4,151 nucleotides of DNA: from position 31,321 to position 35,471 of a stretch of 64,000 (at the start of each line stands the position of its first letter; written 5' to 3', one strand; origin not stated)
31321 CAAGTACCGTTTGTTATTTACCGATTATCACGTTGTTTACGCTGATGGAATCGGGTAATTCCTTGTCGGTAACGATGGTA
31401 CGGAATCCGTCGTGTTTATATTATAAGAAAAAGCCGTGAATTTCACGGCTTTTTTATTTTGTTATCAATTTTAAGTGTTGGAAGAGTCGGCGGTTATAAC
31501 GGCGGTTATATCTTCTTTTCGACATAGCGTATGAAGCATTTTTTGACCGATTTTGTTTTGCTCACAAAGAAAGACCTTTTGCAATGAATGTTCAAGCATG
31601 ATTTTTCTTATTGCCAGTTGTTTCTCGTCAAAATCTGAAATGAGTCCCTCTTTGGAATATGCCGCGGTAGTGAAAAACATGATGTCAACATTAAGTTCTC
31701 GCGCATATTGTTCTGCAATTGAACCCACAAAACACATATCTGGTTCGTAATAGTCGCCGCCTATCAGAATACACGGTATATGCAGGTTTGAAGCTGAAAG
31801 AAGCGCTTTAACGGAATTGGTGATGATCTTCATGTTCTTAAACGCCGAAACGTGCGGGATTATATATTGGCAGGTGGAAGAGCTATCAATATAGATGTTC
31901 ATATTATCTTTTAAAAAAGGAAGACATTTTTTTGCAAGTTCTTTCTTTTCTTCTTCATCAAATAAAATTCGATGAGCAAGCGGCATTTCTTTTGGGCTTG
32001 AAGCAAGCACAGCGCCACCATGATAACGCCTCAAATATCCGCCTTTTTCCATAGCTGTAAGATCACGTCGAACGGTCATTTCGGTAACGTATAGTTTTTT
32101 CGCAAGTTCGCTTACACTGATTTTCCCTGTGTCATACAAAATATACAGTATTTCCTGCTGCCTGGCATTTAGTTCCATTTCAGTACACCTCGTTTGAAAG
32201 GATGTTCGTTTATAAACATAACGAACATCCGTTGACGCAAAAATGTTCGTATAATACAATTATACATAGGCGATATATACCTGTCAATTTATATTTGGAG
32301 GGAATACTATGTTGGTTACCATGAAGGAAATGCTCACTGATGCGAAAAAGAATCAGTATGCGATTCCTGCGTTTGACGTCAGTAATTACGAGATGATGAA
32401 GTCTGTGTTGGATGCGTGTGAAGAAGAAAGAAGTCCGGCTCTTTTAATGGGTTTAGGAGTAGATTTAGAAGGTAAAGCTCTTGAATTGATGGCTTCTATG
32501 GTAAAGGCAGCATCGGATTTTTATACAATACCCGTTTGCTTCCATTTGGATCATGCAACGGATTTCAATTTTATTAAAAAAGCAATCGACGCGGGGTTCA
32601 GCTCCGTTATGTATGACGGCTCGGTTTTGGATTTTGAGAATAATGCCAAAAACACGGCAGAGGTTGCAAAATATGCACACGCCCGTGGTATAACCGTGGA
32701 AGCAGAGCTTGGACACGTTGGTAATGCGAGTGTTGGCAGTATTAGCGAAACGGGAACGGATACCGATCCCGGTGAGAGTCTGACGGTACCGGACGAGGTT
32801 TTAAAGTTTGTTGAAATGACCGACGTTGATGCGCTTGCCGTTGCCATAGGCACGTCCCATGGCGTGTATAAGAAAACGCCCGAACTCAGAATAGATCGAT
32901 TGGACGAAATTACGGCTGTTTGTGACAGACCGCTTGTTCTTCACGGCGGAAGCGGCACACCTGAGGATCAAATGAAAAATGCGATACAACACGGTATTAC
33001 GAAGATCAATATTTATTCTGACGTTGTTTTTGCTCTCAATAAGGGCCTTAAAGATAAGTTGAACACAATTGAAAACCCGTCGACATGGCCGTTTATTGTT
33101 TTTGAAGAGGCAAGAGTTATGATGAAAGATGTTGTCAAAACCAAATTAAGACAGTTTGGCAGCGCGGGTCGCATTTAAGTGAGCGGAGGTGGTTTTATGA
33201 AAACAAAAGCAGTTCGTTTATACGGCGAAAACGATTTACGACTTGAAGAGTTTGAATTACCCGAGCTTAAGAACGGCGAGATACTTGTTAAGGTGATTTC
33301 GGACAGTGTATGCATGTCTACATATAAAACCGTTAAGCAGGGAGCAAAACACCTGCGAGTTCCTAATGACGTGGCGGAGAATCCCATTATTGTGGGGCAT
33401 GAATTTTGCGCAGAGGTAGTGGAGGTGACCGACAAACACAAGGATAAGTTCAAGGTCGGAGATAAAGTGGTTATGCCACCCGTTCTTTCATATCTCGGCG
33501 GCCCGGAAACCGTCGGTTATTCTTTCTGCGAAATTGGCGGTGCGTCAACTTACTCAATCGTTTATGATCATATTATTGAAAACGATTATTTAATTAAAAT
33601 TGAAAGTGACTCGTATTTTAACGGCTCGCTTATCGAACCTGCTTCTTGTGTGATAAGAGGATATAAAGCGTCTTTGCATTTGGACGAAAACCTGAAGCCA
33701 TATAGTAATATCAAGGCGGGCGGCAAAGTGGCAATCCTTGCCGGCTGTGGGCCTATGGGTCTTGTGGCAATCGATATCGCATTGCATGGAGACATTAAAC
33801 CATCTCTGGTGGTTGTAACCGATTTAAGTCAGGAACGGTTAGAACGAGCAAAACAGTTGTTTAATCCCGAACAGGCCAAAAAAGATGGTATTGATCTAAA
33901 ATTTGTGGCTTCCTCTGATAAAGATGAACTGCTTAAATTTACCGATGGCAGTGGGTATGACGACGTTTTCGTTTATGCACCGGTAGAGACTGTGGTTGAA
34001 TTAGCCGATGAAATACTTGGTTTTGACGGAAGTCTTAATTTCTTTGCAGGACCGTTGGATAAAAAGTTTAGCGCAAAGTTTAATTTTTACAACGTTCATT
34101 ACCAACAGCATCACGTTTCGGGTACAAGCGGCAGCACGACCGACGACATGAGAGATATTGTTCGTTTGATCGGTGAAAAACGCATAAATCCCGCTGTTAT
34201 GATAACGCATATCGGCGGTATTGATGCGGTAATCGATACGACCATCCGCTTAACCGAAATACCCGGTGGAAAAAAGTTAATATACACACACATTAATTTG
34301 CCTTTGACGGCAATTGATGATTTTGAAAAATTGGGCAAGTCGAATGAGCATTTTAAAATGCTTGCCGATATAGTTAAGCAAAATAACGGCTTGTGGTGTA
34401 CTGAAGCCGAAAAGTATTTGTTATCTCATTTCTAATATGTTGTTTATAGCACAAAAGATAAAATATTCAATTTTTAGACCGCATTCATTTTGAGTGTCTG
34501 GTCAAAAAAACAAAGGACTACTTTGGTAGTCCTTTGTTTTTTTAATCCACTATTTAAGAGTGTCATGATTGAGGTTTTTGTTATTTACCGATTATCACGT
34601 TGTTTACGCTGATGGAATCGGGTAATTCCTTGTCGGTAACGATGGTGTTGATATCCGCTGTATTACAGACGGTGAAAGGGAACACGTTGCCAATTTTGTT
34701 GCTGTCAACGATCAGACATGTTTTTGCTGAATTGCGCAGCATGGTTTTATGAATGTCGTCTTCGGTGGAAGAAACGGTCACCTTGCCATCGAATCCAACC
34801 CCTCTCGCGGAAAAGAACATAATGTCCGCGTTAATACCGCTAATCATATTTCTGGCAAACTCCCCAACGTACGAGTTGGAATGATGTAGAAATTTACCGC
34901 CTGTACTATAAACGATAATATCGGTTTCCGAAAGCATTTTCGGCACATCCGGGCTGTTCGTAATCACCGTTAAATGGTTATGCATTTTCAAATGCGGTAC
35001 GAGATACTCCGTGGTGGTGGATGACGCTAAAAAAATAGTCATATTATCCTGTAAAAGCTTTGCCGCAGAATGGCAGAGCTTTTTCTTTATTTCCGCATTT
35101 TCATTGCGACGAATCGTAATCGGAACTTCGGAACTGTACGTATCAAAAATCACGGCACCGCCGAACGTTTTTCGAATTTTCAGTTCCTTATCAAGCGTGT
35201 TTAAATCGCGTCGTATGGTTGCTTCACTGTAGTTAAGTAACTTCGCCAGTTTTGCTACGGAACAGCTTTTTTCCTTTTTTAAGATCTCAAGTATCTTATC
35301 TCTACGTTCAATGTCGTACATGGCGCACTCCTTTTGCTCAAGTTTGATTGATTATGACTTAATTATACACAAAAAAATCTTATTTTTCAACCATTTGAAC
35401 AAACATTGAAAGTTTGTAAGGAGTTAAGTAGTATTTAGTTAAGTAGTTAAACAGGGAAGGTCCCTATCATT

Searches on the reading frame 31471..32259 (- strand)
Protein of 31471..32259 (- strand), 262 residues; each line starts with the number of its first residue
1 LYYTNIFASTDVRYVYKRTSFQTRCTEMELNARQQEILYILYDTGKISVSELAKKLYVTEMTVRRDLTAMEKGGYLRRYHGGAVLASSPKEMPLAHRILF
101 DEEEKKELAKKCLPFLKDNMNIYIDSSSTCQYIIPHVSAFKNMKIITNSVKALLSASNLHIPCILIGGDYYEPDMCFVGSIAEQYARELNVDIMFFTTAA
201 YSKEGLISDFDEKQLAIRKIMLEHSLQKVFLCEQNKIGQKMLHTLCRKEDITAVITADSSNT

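Call 54: search_protein_families(library=pfam, proteins=[window:31471-32259:-], max_evalue=0.00001)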
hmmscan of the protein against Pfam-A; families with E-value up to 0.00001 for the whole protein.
window:31471-32259:- (262 aa): 6 families
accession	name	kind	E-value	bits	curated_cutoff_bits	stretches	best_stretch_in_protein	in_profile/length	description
PF00455.28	DeoRC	-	3.2e-36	125.2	31.8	1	102-256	3-158/160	DeoR C terminal sensor domain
PF08220.18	HTH_DeoR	-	3.6e-16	59.1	21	1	33-88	1-56/57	DeoR-like helix-turn-helix domain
PF01047.28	MarR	-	2.7e-10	40.4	24.6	1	30-80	1-51/59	MarR family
PF08279.18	HTH_11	-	1.3e-08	35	25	1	33-75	1-44/55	HTH domain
PF13412.12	HTH_24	-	9.3e-07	28.8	21.9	1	30-77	1-48/48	Winged helix-turn-helix DNA-binding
PF08280.17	HTH_Mga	-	2e-06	28.1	23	1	32-70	5-43/59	M protein trans-acting positive regulator (MGA) HTH domain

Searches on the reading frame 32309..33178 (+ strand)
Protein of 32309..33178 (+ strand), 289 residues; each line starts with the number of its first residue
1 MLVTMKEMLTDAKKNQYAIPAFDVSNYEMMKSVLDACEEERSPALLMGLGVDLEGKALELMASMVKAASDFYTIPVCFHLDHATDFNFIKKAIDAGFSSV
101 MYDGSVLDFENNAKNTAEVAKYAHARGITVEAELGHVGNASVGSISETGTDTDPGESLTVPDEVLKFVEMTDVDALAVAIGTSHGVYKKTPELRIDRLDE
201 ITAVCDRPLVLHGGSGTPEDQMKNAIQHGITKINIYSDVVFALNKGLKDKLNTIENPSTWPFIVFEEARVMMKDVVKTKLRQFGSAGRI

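Call 55: search_protein_families(library=pfam, proteins=[window:32309-33178:+], max_evalue=0.00001)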
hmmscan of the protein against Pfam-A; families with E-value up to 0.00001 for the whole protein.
window:32309-33178:+ (289 aa): 1 family
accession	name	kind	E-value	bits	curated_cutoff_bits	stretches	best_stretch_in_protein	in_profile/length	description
PF01116.26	F_bP_aldolase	-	5.1e-91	305.5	25.5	1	3-288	1-277/277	Fructose-bisphosphate aldolase class-II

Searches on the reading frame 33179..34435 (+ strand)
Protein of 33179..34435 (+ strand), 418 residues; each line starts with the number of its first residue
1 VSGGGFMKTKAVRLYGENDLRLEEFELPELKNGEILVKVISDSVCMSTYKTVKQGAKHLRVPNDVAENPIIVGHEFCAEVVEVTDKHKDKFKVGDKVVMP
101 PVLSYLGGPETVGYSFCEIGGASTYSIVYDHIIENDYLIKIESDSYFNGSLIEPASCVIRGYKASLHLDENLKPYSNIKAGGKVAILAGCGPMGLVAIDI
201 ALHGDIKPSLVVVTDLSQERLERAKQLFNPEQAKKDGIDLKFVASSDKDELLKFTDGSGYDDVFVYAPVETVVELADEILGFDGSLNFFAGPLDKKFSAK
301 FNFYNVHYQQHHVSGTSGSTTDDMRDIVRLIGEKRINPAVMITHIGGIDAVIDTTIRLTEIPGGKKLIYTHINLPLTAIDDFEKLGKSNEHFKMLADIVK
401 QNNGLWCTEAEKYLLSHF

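Call 55: search_protein_families(library=pfam, proteins=[window:33179-34435:+], max_evalue=0.00001)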
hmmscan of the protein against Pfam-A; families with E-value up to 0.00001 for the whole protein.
window:33179-34435:+ (418 aa): 2 families
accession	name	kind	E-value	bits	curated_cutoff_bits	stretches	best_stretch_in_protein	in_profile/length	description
PF08240.17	ADH_N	-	4.4e-11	43.4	23.5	1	32-128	2-94/104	Alcohol dehydrogenase GroES-like domain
PF00107.32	ADH_zinc_N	-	4.9e-11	43.1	31.8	1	192-331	1-127/129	Zinc-binding dehydrogenase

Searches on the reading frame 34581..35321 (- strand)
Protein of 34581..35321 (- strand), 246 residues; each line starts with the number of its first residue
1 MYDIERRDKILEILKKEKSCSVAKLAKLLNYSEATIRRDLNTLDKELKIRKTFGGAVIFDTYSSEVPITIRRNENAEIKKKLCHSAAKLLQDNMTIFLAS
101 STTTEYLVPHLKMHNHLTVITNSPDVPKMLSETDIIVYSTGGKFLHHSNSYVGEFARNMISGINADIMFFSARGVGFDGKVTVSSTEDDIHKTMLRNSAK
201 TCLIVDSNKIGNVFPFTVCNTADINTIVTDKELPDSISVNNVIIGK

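Call 55: search_protein_families(library=pfam, proteins=[window:34581-35321:-], max_evalue=0.00001)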
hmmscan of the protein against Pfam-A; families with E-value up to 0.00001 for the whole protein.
window:34581-35321:- (246 aa): 3 families
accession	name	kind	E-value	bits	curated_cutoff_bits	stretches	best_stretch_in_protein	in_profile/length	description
PF00455.28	DeoRC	-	9.8e-42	143.1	31.8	1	75-231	2-160/160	DeoR C terminal sensor domain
PF08220.18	HTH_DeoR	-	9.2e-18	64.2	21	1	6-60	1-55/57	DeoR-like helix-turn-helix domain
PF08279.18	HTH_11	-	4.3e-08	33.4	25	1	6-49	1-46/55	HTH domain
